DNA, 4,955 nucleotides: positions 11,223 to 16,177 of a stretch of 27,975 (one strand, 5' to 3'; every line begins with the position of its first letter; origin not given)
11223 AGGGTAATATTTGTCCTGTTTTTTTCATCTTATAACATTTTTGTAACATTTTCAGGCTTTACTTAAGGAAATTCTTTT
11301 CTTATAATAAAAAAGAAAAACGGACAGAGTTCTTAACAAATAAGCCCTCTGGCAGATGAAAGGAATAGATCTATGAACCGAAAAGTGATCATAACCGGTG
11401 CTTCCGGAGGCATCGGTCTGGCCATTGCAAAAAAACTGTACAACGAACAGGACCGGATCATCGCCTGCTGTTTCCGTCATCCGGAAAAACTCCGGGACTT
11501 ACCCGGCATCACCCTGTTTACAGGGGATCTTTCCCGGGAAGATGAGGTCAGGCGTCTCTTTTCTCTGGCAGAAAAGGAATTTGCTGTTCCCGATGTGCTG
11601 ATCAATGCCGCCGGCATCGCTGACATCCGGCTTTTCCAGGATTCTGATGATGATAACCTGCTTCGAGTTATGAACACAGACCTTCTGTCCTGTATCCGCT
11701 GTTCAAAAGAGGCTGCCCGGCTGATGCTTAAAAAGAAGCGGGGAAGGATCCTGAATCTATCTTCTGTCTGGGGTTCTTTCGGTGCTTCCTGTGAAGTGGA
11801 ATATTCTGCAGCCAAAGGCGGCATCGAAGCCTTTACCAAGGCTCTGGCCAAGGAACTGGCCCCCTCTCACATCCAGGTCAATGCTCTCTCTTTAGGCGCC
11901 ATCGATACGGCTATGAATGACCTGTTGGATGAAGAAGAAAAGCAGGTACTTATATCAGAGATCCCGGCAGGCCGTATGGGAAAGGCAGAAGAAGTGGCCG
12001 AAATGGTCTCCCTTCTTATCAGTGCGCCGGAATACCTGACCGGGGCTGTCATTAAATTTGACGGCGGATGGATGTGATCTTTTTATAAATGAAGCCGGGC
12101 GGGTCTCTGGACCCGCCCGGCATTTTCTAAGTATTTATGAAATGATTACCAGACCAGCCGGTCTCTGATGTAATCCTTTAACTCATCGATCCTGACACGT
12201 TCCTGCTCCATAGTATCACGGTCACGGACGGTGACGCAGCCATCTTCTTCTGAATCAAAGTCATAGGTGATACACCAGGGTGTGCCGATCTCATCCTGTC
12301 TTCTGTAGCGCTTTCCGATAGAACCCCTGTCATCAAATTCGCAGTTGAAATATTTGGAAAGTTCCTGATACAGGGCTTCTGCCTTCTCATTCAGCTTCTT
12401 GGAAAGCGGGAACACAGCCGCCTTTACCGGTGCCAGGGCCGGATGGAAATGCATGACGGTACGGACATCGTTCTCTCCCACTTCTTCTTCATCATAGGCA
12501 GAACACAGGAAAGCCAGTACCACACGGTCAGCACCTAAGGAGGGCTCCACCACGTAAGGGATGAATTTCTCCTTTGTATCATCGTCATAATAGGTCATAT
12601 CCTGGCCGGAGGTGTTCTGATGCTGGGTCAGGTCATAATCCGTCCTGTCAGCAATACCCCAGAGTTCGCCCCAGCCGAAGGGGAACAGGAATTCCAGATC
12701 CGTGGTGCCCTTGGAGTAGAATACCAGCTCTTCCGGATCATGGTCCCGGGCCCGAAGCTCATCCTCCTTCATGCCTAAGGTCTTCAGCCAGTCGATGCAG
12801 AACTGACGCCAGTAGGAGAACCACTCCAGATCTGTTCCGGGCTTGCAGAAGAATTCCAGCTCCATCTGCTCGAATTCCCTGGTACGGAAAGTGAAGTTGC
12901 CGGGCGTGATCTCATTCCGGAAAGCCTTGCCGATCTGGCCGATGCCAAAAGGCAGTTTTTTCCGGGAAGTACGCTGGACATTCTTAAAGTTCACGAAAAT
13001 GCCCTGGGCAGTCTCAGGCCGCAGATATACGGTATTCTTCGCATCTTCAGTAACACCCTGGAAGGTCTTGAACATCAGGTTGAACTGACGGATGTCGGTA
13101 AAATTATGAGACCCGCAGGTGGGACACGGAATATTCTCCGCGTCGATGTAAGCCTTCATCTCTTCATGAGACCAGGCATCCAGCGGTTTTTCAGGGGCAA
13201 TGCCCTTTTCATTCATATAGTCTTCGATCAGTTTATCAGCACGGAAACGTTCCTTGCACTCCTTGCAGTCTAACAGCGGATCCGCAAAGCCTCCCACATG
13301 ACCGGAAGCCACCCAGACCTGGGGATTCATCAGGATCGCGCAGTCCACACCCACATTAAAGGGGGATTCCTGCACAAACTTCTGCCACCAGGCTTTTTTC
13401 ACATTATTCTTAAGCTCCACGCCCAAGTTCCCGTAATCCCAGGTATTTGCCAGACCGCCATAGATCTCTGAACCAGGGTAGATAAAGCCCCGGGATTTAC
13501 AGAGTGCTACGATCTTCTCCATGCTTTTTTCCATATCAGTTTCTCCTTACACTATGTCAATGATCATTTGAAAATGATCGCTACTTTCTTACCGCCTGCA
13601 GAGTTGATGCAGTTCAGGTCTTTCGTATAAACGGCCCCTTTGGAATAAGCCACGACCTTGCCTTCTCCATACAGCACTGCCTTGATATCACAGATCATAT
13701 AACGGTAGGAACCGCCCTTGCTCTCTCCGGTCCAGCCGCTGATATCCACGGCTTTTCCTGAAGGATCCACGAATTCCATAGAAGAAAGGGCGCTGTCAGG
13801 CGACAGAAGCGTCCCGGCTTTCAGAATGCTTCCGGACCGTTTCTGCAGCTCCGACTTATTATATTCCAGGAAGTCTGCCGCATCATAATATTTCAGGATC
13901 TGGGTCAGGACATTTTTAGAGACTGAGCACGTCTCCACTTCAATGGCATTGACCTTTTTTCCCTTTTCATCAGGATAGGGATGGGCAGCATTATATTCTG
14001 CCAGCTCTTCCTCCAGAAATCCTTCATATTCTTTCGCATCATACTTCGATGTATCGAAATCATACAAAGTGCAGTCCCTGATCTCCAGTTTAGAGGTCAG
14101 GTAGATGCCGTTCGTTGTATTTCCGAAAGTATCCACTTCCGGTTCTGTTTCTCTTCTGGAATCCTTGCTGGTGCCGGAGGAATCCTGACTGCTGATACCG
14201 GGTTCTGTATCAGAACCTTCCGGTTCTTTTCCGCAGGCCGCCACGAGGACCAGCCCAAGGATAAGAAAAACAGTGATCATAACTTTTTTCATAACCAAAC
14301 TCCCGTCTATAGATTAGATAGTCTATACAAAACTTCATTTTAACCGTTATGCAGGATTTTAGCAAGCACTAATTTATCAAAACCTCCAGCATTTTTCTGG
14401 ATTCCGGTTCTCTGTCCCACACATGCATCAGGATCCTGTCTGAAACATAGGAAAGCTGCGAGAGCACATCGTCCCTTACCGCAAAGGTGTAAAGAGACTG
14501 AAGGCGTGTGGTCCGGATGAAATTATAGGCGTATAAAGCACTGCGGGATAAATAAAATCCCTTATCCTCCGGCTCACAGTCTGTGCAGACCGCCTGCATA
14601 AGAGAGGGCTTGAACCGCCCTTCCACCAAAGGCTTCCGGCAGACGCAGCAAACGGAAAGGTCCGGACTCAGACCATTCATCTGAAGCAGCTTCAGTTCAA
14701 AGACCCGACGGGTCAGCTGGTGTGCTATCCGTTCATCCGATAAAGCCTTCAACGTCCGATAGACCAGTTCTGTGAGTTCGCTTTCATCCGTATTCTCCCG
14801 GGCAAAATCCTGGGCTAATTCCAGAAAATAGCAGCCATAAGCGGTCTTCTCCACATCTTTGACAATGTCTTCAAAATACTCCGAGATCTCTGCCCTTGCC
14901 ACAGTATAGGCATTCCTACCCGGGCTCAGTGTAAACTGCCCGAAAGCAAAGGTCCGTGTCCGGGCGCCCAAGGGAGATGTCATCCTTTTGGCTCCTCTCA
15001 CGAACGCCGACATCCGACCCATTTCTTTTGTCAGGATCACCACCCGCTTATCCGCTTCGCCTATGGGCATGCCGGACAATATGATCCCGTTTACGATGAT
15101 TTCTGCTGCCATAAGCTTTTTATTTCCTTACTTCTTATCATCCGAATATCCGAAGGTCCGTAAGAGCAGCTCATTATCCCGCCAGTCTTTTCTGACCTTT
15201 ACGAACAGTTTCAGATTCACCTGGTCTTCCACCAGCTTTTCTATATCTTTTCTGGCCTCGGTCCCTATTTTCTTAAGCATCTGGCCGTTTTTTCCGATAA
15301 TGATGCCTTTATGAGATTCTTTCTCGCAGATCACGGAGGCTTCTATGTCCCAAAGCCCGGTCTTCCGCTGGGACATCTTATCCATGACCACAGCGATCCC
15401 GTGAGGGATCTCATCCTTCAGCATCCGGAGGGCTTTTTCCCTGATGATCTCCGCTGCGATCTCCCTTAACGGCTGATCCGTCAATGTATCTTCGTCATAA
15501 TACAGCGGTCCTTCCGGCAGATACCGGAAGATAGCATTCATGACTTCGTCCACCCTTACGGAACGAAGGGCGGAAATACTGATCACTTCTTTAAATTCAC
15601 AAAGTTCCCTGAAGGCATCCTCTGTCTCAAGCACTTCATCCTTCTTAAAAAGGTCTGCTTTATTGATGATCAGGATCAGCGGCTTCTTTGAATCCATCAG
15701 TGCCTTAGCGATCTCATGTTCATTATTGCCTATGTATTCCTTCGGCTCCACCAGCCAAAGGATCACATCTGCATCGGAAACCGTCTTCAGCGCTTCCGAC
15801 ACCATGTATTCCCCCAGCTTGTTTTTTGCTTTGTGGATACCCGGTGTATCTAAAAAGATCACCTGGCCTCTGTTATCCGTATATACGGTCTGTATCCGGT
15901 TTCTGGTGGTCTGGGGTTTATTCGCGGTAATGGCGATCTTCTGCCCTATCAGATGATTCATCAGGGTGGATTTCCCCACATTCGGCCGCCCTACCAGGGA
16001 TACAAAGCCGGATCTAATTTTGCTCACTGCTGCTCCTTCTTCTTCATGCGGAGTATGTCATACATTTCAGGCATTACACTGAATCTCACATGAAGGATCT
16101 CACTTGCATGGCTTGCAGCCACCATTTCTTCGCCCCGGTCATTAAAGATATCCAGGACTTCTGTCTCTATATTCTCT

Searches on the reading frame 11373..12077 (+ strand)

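Call 13: search_protein_families(library=pfam, proteins=[window:11373-12077:+], max_evalue=0.001)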
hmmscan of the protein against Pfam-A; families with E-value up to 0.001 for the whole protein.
window:11373-12077:+ (234 aa): 5 families
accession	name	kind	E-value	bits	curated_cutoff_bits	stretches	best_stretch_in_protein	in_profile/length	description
PF13561.12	adh_short_C2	-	4.8e-44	151.1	27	1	9-233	1-235/236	Enoyl-(Acyl carrier protein) reductase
PF00106.31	adh_short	-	3.7e-43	147.7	26.6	1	4-189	2-194/195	short chain dehydrogenase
PF08659.16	KR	-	2.5e-11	44.3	22.6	1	5-161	3-166/180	KR domain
PF13460.12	NAD_binding_10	-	2e-06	28.3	27.2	1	9-64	1-59/184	NAD(P)H-binding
PF01370.27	Epimerase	-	6.4e-06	26.2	20.9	1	5-131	1-115/240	NAD dependent epimerase/dehydratase family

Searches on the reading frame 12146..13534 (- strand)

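Call 13: search_protein_families(library=pfam, proteins=[window:12146-13534:-], max_evalue=0.001)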
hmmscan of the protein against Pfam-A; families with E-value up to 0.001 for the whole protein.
window:12146-13534:- (462 aa): 2 families
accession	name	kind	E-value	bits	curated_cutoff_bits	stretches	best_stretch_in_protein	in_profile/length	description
PF03129.25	HGTP_anticodon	-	6.3e-23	81.2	21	1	371-458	1-93/94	Anticodon binding domain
PF00587.30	tRNA-synt_2b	-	1.7e-11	44.9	29.3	1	163-343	5-176/179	tRNA synthetase class II core domain (G, H, P, S and T)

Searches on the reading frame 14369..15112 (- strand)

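Call 13: search_protein_families(library=pfam, proteins=[window:14369-15112:-], max_evalue=0.001)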
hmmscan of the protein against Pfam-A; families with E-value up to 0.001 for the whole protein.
window:14369-15112:- (247 aa): 2 families
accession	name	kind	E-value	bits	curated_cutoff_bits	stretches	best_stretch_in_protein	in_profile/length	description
PF02565.21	RecO_C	-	1.5e-23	83.8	22.1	1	85-235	2-152/157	Recombination protein O C terminal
PF11967.14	RecO_N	-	1.7e-16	60.4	27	1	4-80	3-80/80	Recombination protein O N terminal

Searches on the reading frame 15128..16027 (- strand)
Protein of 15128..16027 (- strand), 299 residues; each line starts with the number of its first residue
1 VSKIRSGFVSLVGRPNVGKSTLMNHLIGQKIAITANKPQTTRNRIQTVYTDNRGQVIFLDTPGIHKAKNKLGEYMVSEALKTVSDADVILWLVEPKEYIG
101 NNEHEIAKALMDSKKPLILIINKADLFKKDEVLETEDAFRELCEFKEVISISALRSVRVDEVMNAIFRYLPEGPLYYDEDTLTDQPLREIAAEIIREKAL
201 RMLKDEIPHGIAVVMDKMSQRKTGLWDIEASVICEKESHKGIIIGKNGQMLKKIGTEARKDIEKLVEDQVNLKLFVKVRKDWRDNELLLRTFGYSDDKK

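Call 13: search_protein_families(library=pfam, proteins=[window:15128-16027:-], max_evalue=0.001)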
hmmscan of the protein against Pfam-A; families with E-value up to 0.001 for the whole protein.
window:15128-16027:- (299 aa): 12 families
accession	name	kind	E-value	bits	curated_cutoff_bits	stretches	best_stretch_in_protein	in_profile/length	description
PF01926.29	MMR_HSR1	-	1.9e-28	99.3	21.9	1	9-123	2-113/113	50S ribosome-binding GTPase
PF07650.23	KH_2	-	6.3e-21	74.4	22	1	206-283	1-78/78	KH domain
PF02421.24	FeoB_N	-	2.4e-15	56.8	27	1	9-166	3-156/156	Ferrous iron transport protein B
PF00350.29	Dynamin_N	-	4e-11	43.7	27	1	47-123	94-166/168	Dynamin family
PF00009.33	GTP_EFTU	-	1.2e-10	41.8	26.5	1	10-171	7-187/188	Elongation factor Tu GTP binding domain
PF10662.15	PduV-EutP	-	4.5e-07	30.2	21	1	10-165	5-140/143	Ethanolamine utilisation - propanediol utilisation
PF03193.22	RsgA_GTPase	-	4.7e-07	30.2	30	1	3-66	103-170/174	RsgA GTPase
PF04548.22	AIG1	-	8.1e-07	29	27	1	11-158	5-159/212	AIG1 family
PF00071.28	Ras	-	5.4e-05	23.3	21.6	1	11-169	4-159/162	Ras family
PF02492.25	cobW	-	0.0001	22.4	20.7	0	45-143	74-173/180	CobW/HypB/UreG, nucleotide-binding domain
PF16897.10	MMR_HSR1_Xtn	-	0.00019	21.8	35.2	1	116-170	57-104/106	C-terminal region of MMR_HSR1 domain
PF20720.3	nSTAND3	-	0.00067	19.8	27.2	0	6-60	17-72/155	Novel STAND NTPase 3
